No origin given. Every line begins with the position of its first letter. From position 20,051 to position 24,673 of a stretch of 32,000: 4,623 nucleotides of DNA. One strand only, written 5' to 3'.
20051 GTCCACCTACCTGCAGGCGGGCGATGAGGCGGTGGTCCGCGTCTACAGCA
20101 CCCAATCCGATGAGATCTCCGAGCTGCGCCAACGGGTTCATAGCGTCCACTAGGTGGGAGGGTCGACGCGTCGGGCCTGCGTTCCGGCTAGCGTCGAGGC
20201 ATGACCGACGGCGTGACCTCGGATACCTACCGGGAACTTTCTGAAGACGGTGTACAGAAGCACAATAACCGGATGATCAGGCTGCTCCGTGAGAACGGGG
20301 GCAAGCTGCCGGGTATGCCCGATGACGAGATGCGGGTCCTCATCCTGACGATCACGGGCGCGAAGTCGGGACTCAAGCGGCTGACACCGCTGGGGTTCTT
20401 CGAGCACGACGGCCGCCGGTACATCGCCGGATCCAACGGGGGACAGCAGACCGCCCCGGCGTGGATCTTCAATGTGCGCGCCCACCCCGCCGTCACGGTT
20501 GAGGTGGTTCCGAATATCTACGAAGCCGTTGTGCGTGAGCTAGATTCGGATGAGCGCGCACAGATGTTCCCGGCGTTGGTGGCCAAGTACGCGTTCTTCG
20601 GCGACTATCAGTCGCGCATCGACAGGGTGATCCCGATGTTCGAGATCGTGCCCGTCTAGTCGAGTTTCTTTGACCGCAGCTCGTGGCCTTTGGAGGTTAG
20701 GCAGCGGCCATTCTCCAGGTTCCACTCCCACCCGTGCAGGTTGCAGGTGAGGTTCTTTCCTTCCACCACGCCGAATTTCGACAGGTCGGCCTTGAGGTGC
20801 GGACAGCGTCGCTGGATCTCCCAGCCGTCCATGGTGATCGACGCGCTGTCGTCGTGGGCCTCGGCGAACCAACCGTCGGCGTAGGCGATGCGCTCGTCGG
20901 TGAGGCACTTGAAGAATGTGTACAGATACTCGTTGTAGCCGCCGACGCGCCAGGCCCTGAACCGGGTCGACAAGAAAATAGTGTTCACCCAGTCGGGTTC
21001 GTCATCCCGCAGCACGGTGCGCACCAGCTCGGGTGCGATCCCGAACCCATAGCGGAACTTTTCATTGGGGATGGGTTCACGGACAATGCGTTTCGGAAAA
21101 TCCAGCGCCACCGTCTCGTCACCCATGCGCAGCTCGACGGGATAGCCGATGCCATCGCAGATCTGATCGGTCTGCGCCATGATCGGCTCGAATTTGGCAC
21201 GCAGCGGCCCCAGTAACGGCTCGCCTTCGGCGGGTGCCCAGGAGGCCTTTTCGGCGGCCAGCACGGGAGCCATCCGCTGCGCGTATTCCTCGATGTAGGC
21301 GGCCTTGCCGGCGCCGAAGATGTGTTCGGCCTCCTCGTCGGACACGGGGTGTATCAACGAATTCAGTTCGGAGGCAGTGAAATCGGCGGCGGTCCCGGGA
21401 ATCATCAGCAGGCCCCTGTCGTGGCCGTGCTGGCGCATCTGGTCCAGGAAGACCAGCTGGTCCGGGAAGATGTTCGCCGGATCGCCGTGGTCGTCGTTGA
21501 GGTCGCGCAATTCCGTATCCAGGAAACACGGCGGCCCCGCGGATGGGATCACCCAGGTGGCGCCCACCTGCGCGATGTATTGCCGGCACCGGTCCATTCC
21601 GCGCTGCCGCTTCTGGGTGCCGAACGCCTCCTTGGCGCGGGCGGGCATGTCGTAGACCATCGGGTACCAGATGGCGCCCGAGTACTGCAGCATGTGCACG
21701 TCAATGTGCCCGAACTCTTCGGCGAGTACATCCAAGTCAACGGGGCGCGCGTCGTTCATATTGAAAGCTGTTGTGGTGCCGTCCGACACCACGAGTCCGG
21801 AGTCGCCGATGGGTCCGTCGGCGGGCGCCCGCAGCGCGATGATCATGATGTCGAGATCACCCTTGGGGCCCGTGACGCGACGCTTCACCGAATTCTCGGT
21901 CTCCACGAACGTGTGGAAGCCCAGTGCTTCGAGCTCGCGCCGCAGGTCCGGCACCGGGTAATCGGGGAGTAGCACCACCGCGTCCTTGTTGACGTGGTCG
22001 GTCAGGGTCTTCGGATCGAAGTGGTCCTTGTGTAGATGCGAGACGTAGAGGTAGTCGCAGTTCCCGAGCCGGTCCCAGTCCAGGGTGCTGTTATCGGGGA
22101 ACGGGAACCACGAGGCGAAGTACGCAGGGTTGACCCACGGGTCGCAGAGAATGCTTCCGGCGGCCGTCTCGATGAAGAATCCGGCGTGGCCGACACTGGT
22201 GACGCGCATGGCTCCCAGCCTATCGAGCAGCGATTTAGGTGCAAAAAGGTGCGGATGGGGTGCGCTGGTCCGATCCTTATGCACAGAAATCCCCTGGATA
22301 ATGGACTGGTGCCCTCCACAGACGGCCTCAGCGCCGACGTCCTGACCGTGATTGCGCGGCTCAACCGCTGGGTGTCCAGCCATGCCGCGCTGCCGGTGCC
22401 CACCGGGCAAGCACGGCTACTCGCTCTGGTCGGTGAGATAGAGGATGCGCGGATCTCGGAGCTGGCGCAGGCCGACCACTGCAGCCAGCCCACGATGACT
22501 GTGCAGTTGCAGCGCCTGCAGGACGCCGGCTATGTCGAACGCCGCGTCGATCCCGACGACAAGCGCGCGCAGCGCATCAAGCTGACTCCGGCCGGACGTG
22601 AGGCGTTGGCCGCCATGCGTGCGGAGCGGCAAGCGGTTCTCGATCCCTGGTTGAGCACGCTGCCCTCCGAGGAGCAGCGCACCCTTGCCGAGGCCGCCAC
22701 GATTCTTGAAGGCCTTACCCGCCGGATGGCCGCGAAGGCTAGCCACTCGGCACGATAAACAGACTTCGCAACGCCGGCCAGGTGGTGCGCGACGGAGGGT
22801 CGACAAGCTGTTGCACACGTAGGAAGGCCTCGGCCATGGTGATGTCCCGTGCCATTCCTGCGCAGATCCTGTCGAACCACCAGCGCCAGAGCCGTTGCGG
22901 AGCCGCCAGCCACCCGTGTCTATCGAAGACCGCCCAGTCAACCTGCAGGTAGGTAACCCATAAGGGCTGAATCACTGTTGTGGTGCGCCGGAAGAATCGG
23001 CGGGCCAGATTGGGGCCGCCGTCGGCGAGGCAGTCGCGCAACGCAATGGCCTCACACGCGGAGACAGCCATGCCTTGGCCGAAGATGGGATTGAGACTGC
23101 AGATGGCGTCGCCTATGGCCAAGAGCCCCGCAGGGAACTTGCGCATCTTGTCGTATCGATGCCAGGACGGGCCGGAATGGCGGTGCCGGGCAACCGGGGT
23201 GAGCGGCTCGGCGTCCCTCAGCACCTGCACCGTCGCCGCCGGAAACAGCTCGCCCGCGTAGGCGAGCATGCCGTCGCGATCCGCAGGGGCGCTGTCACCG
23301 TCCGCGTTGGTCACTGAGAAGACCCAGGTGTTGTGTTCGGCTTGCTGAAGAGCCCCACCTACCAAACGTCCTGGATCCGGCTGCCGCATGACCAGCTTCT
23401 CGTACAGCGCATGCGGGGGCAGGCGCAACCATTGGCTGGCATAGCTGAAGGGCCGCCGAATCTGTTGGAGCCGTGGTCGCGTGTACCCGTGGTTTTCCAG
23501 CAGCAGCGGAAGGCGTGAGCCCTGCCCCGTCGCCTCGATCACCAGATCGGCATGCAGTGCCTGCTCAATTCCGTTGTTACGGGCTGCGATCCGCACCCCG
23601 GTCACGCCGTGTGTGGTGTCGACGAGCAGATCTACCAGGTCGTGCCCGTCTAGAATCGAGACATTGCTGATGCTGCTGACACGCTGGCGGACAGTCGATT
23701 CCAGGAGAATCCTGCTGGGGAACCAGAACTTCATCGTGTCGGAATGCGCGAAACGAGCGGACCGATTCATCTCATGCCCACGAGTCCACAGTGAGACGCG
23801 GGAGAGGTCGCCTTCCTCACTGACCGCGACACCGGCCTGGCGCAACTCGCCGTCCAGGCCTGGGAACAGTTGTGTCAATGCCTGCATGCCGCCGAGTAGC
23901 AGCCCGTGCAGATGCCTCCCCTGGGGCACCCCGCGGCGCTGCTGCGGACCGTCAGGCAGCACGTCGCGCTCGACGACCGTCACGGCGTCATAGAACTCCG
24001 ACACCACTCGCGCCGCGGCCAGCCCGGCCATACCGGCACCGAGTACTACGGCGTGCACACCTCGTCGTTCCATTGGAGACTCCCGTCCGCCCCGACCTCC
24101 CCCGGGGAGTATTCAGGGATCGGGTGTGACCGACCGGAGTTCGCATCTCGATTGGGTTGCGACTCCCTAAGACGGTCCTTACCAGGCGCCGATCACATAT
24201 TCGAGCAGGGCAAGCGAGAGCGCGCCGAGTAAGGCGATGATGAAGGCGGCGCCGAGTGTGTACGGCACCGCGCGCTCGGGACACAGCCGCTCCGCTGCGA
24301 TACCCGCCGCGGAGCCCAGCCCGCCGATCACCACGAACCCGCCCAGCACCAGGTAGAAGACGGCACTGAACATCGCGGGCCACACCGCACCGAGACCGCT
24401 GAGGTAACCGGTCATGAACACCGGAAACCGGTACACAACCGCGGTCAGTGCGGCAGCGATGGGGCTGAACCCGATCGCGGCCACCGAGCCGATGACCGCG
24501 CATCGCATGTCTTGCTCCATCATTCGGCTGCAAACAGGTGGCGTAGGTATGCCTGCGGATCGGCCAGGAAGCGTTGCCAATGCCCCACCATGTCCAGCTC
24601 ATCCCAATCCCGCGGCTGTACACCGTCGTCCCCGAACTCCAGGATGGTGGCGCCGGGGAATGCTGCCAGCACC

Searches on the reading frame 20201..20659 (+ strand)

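Call 45: search_protein_families(library=pfam, proteins=[window:20201-20659:+], max_evalue=0.00001)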
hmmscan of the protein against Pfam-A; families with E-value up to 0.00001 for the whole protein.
window:20201-20659:+ (152 aa): 1 family
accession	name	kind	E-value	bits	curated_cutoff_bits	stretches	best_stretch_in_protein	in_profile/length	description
PF04075.20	F420H2_quin_red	-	3.6e-28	98.7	22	1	30-147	10-126/130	F420H(2)-dependent quinone reductase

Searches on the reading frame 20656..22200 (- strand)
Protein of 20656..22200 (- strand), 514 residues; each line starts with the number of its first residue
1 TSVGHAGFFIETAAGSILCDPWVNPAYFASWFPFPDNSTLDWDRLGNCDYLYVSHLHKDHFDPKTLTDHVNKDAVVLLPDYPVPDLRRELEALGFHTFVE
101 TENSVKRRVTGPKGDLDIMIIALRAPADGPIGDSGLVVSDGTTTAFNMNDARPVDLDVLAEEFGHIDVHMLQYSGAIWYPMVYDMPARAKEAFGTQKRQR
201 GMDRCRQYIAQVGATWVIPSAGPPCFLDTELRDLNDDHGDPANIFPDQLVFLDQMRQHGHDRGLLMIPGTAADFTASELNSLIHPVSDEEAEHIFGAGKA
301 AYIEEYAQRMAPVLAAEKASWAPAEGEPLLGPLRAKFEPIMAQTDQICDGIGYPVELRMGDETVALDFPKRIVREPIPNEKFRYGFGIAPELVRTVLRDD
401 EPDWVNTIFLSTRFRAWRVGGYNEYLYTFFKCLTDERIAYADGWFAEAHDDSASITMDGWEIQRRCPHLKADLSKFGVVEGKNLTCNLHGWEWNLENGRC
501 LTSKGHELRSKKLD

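Call 45: search_protein_families(library=pfam, proteins=[window:20656-22200:-], max_evalue=0.00001)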
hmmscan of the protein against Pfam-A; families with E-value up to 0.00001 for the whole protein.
window:20656-22200:- (514 aa): 2 families
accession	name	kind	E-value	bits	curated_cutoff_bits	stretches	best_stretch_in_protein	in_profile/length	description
PF25451.1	SCP2_Rv3818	-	7.9e-48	162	28.2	1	329-447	1-119/119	Rv3818-like, SCP2-like domain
PF00355.32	Rieske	-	6e-09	36.1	20.3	1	463-504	40-79/88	Rieske [2Fe-2S] domain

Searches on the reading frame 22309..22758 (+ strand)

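Call 45: search_protein_families(library=pfam, proteins=[window:22309-22758:+], max_evalue=0.00001)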
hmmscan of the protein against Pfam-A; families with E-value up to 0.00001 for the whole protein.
window:22309-22758:+ (149 aa): 3 families
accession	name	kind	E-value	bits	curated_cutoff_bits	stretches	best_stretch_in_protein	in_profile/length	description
PF01047.28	MarR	-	8.6e-13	48.4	24.6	1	34-86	5-57/59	MarR family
PF12802.13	MarR_2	-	4.3e-10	40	27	1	31-87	4-61/61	MarR family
PF13601.12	HTH_34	-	3.9e-06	27.4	27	1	44-102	12-71/80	Winged helix DNA-binding domain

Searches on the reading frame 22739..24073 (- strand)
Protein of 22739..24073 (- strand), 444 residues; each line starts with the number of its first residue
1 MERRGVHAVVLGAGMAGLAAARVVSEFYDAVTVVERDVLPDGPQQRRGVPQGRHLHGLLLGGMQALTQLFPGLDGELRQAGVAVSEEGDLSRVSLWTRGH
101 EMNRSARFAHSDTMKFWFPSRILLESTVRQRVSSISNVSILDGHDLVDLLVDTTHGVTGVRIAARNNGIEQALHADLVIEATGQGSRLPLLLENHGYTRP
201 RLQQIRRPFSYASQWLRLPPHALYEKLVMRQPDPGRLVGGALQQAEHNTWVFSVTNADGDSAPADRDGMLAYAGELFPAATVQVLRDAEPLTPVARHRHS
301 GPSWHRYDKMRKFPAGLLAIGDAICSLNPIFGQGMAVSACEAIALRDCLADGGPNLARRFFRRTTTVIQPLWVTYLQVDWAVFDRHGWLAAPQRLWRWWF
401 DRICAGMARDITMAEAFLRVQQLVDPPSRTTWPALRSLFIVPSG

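Call 45: search_protein_families(library=pfam, proteins=[window:22739-24073:-], max_evalue=0.00001)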
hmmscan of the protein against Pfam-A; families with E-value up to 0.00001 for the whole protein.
window:22739-24073:- (444 aa): 2 families
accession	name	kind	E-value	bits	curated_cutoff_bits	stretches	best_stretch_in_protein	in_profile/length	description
PF00890.30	FAD_binding_2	-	1.5e-06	28.1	20.4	0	74-190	100-207/414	FAD binding domain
PF01266.30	DAO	-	4.7e-06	26.8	27.9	0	8-40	2-35/353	FAD dependent oxidoreductase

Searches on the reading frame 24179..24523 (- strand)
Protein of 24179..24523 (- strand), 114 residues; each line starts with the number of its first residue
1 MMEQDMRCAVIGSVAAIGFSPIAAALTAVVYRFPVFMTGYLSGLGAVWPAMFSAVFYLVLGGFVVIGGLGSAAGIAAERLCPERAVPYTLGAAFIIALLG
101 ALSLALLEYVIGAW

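Call 3: search_protein_families(library=pfam, proteins=[window:24179-24523:-], max_evalue=0.1)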
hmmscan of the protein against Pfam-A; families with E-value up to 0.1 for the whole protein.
window:24179-24523:- (114 aa): 1 family
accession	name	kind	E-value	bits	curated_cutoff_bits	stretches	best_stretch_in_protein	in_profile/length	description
PF03605.20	DcuA_DcuB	-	0.0041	16.5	27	1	4-58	125-179/368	Anaerobic c4-dicarboxylate membrane transporter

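Call 4: search_protein_families(library=ncbifam, proteins=[window:24179-24523:-], max_evalue=0.1)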
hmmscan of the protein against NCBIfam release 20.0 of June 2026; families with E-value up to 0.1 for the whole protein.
window:24179-24523:- (114 aa): 0 families

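Call 9: find_homologous_proteins(query=window:24179-24523:-)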
Query window:24179-24523:- (114 aa): 18 proteins with E <= 0.001 among 153 candidates.
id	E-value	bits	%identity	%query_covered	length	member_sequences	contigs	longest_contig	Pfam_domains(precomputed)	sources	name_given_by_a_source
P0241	3.2e-58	213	100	96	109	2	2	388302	-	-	-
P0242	3.3e-49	184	80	99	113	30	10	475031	-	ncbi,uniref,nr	ncbi:hypothetical protein BKG82_16720 [Mycobacteroides chelonae]|uniref:Uncharacterized protein n=2 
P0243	4.4e-46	174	81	96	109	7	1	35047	-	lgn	-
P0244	3.1e-44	168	71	100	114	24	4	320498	-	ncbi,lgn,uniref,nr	ncbi:hypothetical protein [Mycobacterium sp. D16Q16]|uniref:hypothetical protein n=1 Tax=Mycobacteri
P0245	1.1e-37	147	70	84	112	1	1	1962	-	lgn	-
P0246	1.5e-37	146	70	96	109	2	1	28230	-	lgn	-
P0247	1.3e-24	104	56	96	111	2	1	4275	-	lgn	-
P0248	2.5e-22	97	84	51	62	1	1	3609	-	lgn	-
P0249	1.7e-21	94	49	98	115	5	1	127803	-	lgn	-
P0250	2.8e-21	94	53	96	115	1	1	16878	-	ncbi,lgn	ncbi:hypothetical protein ACWDTP_30255 [Mycobacterium sp. NPDC003449]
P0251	3.7e-19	87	49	97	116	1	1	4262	-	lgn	-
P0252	1.1e-18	85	52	92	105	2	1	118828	-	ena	-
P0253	1.1e-18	85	54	92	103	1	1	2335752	-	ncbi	ncbi:hypothetical protein [Mycolicibacterium sp. XJ870]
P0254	7.6e-17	80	55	96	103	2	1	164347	-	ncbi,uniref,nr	ncbi:hypothetical protein [Mycobacterium hubeiense]|uniref:hypothetical protein n=1 Tax=Mycobacteriu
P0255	1.6e-16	78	48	97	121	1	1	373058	-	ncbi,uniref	ncbi:hypothetical protein ACFO5K_06270 [Nocardia halotolerans]|uniref:DUF4190 domain-containing prot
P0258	2.3e-10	59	47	64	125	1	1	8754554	-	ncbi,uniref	ncbi:hypothetical protein [Nocardia brasiliensis]|uniref:hypothetical protein n=1 Tax=Nocardia brasi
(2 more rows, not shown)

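Call 16: find_encoding_contigs(protein=P0254, flank=5000, max_places=2)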
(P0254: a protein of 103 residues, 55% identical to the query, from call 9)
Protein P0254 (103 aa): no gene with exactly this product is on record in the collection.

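Call 17: find_encoding_contigs(protein=P0255, flank=5000, max_places=2)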
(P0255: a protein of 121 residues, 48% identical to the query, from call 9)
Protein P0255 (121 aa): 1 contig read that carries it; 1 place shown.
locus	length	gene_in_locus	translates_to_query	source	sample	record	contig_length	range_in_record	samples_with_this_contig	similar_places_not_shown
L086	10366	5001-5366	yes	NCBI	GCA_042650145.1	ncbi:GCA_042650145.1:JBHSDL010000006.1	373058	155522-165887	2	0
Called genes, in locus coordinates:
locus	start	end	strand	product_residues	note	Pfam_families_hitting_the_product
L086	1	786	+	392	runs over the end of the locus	PF01458:SUFBD_core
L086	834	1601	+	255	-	PF00005:ABC_tran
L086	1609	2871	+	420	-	PF00266:Aminotran_5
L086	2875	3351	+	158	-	PF01592:NifU_N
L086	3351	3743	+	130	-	PF01883:FeS_assembly_P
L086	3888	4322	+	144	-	PF13827:DUF4189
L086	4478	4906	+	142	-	PF13827:DUF4189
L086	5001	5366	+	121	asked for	-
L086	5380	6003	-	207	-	PF00440:TetR_N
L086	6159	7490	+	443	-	PF14361:RsbRD_N, PF13556:HTH_30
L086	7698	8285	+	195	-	PF08719:NADAR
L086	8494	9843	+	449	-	PF02812:ELFV_dehydrog_N, PF00208:ELFV_dehydrog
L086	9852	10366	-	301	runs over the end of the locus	PF02735:Ku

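Call 18: find_encoding_contigs(protein=P0258, flank=5000, max_places=2)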
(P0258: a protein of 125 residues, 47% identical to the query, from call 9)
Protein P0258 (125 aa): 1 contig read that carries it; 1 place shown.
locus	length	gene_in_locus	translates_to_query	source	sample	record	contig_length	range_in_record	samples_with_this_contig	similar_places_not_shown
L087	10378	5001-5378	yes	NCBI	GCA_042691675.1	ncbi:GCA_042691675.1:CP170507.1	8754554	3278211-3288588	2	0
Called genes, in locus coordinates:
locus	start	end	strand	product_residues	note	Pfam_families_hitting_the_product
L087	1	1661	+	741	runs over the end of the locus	PF00141:peroxidase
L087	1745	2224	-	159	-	-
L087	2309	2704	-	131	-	PF01243:PNPOx_N, PF12900:Pyridox_ox_2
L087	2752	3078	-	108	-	-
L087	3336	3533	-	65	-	-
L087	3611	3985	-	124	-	PF08818:DUF1801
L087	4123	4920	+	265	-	PF12146:Hydrolase_4 (faint)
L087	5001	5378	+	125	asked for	-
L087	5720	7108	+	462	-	-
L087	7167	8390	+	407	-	PF00158:Sigma54_activat (faint), PF07728:AAA_5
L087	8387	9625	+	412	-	PF13203:DUF2201_N, PF09967:DUF2201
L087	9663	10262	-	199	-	PF00440:TetR_N (weak)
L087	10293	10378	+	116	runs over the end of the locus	PF20064:DUF6463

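Call 19: find_encoding_contigs(protein=P0253, flank=5000, max_places=2)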
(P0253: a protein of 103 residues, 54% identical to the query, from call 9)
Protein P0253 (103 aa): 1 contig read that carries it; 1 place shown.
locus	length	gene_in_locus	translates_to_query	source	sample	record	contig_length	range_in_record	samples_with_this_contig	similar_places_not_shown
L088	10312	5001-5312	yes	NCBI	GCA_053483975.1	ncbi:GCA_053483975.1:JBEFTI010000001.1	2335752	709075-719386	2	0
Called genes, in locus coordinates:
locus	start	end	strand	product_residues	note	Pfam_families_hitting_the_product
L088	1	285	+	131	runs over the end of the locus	PF12802:MarR_2, PF01047:MarR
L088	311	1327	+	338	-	PF00579:tRNA-synt_1b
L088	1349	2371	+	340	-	PF03631:Virul_fac_BrkB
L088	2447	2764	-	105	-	PF00893:Multi_Drug_Res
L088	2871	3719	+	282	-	PF03060:NMO, PF01070:FMN_dh (weak), PF03060:NMO, PF00478:IMPDH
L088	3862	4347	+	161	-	PF01381:HTH_3 (weak), PF13744:HTH_37 (weak)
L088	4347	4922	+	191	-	PF19502:DUF6036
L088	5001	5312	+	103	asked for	-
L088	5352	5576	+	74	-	PF07362:CcdA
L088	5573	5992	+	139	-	PF01850:PIN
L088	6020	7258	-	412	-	PF03033:Glyco_transf_28 (weak), PF06722:EryCIII-like_C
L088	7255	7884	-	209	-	PF00440:TetR_N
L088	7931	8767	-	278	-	-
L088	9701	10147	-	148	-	-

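Call 27: search_protein_families(library=padloc, proteins=[window:24179-24523:-], max_evalue=0.01)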
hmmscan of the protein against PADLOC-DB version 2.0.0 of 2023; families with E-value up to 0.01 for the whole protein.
window:24179-24523:- (114 aa): 0 families

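Call 46: search_protein_families(library=phrogs, proteins=[window:24179-24523:-], max_evalue=0.001)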
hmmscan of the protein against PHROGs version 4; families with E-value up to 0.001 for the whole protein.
window:24179-24523:- (114 aa): 0 families

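Call 51: find_encoding_contigs(protein=P0249, flank=5000, max_places=2)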
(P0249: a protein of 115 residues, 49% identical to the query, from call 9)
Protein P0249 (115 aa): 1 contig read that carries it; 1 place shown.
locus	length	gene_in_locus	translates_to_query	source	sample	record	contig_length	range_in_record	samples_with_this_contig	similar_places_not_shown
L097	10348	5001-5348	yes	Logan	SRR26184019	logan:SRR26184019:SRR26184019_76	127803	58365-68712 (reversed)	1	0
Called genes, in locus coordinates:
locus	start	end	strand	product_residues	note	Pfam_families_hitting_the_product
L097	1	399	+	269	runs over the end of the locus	PF03372:Exo_endo_phos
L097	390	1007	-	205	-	PF11716:MDMPI_N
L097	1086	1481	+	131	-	PF12802:MarR_2, PF01047:MarR, PF01638:HxlR (weak), PF13463:HTH_27 (faint)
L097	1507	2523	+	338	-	PF00579:tRNA-synt_1b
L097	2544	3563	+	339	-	PF03631:Virul_fac_BrkB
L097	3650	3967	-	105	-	PF00893:Multi_Drug_Res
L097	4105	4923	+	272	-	PF03060:NMO, PF01070:FMN_dh (weak), PF00478:IMPDH (weak)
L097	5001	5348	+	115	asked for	-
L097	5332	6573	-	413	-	PF03033:Glyco_transf_28 (weak), PF00201:UDPGT (weak), PF06722:EryCIII-like_C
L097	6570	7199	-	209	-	PF00440:TetR_N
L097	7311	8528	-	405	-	PF00768:Peptidase_S11, PF13354:Beta-lactamase2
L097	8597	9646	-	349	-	PF24684:Vgb_lyase (faint), PF20067:SSL_N, PF08450:SGL, PF03088:Str_synth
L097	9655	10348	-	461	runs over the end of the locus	PF00202:Aminotran_3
